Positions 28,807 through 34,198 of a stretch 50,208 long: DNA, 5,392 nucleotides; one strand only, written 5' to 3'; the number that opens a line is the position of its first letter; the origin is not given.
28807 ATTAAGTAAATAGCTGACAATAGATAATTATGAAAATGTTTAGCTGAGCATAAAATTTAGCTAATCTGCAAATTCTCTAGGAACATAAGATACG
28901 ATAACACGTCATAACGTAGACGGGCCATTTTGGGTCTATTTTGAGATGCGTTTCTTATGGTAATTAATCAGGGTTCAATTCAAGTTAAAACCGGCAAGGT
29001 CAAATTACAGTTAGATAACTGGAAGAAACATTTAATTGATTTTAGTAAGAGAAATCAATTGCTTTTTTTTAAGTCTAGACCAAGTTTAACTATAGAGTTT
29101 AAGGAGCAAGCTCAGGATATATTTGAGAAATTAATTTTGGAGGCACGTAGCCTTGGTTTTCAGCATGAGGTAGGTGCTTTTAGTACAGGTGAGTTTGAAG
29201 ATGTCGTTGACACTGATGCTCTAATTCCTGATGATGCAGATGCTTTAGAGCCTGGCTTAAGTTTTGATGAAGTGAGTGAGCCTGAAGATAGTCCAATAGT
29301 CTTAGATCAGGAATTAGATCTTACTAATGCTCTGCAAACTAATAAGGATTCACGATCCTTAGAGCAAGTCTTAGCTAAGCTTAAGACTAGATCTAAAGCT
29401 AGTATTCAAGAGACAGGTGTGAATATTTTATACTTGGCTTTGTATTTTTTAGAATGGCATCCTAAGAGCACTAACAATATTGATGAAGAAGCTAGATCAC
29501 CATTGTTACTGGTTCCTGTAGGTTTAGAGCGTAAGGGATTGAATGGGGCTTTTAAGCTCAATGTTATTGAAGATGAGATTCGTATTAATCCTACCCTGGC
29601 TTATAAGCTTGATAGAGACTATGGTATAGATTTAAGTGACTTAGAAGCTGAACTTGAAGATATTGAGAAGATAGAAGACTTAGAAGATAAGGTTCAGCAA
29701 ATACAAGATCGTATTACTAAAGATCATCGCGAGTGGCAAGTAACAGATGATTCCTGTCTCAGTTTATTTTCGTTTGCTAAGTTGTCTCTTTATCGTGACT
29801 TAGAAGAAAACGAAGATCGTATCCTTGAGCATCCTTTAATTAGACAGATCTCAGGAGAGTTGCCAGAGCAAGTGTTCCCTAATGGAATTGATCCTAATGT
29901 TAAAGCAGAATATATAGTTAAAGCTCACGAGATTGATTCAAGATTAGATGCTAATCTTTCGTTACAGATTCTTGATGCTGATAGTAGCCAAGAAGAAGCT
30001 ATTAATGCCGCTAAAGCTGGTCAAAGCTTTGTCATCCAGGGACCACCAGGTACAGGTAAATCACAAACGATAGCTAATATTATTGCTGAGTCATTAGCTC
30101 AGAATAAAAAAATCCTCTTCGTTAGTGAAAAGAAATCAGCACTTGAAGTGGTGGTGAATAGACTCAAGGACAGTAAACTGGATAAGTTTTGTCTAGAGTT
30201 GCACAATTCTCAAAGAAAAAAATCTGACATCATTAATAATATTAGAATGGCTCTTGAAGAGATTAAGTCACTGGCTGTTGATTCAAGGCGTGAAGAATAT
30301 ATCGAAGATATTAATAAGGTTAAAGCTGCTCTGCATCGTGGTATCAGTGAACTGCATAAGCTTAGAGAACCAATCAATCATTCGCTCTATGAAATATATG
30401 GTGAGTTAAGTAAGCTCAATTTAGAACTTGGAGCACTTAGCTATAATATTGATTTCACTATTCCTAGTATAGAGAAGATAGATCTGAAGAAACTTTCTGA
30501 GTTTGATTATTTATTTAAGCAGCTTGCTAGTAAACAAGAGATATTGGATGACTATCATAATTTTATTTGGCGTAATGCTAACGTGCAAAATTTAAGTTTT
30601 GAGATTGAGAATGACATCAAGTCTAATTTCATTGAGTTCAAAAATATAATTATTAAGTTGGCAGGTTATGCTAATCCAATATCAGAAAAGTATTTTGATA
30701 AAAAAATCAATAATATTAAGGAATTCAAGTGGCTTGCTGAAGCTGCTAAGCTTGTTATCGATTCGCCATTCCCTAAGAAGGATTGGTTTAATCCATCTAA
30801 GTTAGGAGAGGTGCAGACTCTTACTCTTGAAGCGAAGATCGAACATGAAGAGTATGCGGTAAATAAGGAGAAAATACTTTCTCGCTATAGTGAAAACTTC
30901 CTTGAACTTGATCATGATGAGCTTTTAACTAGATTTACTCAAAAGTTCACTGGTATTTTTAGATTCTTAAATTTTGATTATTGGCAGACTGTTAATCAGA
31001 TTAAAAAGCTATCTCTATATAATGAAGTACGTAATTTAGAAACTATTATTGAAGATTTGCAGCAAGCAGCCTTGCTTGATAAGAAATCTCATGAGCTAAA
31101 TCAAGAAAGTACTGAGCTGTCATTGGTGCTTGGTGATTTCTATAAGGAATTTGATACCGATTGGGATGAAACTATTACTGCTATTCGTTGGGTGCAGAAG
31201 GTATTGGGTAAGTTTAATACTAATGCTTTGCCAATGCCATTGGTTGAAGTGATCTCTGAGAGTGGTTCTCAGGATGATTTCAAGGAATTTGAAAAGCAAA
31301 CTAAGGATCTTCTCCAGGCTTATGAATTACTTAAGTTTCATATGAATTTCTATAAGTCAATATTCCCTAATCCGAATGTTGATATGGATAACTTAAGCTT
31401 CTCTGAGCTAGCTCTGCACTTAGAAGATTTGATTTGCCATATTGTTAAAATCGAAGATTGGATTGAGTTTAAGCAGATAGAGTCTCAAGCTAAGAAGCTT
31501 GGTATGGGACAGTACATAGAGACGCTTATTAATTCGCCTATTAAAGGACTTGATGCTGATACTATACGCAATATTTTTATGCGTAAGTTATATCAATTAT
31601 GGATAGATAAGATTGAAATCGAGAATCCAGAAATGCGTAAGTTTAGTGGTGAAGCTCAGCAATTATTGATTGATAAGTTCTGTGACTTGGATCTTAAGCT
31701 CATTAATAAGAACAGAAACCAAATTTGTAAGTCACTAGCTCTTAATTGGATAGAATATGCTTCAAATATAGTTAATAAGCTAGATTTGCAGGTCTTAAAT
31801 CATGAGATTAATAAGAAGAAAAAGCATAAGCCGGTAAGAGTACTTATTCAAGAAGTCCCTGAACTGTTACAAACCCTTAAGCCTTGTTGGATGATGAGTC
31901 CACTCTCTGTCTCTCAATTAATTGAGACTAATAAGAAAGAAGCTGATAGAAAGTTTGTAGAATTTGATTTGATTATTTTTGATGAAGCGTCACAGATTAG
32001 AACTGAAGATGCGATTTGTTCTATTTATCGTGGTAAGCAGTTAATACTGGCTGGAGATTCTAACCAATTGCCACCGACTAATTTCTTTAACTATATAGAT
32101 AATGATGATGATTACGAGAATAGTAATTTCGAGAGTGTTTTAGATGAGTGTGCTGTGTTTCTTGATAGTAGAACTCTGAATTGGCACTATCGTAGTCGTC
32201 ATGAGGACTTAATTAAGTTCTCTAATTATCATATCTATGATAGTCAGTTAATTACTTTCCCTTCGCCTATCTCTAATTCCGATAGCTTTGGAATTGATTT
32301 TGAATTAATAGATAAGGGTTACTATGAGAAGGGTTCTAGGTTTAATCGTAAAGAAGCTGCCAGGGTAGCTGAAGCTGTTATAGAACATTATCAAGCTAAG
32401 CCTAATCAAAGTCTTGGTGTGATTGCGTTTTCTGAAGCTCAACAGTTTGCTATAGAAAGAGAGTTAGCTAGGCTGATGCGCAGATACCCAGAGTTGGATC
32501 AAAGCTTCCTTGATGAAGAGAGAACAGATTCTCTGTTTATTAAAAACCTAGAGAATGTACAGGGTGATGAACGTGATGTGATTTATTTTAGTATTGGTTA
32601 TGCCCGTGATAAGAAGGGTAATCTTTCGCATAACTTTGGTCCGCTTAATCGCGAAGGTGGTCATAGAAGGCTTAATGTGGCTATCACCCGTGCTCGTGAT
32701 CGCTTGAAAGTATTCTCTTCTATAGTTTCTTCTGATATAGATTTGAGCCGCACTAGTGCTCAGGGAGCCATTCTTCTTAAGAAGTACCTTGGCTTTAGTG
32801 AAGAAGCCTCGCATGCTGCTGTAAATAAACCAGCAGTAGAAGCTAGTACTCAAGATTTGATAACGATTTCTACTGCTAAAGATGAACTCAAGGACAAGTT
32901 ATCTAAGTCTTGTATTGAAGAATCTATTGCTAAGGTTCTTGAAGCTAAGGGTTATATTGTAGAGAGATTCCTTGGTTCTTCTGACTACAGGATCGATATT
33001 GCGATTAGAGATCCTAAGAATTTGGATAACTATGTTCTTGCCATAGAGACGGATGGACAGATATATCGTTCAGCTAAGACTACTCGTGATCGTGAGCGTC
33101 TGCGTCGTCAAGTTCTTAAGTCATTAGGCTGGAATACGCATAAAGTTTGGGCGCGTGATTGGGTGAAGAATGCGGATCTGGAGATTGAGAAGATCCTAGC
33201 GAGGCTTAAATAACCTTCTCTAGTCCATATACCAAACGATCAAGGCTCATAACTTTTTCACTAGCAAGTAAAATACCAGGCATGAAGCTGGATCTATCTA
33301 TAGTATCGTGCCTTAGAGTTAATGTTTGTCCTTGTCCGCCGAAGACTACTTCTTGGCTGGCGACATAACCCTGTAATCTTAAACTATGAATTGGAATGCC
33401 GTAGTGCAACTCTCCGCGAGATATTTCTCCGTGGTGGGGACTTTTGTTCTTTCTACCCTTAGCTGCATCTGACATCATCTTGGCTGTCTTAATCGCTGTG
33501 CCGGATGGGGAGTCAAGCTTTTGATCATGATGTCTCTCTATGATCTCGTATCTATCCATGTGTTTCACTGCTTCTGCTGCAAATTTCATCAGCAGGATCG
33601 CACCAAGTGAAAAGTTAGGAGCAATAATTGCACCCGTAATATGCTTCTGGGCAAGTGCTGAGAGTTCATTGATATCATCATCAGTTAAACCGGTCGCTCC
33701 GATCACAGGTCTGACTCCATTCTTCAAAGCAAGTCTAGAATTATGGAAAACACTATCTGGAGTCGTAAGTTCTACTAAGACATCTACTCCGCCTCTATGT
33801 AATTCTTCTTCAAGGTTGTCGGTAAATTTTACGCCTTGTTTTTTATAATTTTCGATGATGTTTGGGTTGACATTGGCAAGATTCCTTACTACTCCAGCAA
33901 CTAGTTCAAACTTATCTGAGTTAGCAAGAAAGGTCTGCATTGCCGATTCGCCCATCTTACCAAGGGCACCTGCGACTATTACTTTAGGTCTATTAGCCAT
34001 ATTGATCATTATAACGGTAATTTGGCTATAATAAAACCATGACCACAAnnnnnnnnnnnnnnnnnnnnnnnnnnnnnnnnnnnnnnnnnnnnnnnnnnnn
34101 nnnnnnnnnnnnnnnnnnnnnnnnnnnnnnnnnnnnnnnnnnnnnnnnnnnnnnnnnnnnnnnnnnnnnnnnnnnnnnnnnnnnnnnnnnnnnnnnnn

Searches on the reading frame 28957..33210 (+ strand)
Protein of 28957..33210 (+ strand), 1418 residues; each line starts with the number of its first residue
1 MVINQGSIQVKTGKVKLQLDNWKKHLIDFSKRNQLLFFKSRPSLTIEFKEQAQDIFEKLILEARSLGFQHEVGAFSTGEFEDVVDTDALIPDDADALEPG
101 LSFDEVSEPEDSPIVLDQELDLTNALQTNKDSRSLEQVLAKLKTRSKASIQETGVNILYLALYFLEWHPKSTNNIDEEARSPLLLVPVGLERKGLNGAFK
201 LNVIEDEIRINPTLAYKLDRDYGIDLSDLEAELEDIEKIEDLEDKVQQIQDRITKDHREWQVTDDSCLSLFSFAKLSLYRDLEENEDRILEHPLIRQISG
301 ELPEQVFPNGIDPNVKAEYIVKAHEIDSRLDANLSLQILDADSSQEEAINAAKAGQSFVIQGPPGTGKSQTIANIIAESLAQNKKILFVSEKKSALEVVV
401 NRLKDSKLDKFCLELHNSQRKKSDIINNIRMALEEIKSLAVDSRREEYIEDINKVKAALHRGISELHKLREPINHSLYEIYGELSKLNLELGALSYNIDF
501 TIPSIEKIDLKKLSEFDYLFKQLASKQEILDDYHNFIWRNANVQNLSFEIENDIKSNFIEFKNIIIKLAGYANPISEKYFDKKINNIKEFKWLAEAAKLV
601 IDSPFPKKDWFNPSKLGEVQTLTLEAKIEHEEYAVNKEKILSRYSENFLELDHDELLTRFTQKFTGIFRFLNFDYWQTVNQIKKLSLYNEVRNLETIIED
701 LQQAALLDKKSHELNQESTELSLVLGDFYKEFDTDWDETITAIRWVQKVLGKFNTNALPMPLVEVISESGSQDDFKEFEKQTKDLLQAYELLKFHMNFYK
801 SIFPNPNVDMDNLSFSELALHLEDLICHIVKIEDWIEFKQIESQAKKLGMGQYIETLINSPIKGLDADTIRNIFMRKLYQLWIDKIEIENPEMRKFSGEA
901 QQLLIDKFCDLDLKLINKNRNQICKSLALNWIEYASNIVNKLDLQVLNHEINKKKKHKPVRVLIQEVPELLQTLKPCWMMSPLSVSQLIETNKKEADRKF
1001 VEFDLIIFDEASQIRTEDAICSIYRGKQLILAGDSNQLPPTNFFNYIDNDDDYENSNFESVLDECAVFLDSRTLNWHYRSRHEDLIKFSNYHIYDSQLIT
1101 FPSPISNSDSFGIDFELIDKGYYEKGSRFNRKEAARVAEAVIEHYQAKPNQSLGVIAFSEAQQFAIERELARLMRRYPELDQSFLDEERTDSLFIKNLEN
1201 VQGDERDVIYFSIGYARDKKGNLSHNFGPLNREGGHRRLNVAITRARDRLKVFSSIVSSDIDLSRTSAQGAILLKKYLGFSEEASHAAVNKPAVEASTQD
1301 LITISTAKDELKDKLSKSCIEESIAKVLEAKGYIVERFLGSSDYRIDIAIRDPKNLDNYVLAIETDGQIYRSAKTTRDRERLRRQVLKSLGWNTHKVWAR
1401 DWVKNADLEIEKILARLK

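Call 19: search_protein_families(library=pfam, proteins=[window:28957-33210:+], max_evalue=0.00001)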
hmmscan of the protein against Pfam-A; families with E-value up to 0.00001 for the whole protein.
window:28957-33210:+ (1418 aa): 9 families
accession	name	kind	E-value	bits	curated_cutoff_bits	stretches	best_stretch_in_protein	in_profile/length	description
PF13195.11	DUF4011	-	2e-30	106.3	22.2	1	26-218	2-158/158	Protein of unknown function (DUF4011)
PF18741.7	MTES_1575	-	2.8e-26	91.9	38.2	1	1321-1417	2-96/96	REase_MTES_1575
PF13086.12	AAA_11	-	5.3e-18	66.2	27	2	342-440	3-105/257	AAA domain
PF13087.12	AAA_12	-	7.1e-16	58.8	27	1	1053-1253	1-191/195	AAA domain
PF13245.12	AAA_19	-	5.9e-11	43.1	25.1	0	345-403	1-61/134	AAA domain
PF04851.21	ResIII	-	4.3e-08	33.7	22.5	1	343-447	6-118/164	Type III restriction enzyme, res subunit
PF13604.12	AAA_30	-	1.3e-06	28.7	27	0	342-399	3-62/191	AAA domain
PF00270.35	DEAD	-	3.6e-06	27.3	26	0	344-416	3-81/167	DEAD/DEAH box helicase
PF09848.15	SLFN-g3_helicase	-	3.8e-06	26.9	24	0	357-434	3-78/354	Schlafen group 3, DNA/RNA helicase domain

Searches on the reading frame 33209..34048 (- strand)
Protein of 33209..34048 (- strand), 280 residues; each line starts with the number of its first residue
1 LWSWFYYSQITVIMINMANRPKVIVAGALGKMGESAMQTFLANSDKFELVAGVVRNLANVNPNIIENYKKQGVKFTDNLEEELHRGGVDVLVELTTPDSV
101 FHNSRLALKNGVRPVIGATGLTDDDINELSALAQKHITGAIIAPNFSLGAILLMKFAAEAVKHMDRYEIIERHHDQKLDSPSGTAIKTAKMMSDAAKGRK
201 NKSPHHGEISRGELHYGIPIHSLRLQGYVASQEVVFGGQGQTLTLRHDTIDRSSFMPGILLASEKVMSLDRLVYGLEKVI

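Call 20: search_protein_families(library=pfam, proteins=[window:33209-34048:-], max_evalue=0.00001)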
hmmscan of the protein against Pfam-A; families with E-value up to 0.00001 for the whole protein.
window:33209-34048:- (280 aa): 2 families
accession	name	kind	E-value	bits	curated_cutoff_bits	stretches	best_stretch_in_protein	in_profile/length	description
PF05173.19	DapB_C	-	6.9e-32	110.5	27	1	149-280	1-121/121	Dihydrodipicolinate reductase, C-terminus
PF01113.26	DapB_N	-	3.6e-26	92.1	25.6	1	22-146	2-124/124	Dihydrodipicolinate reductase, N-terminus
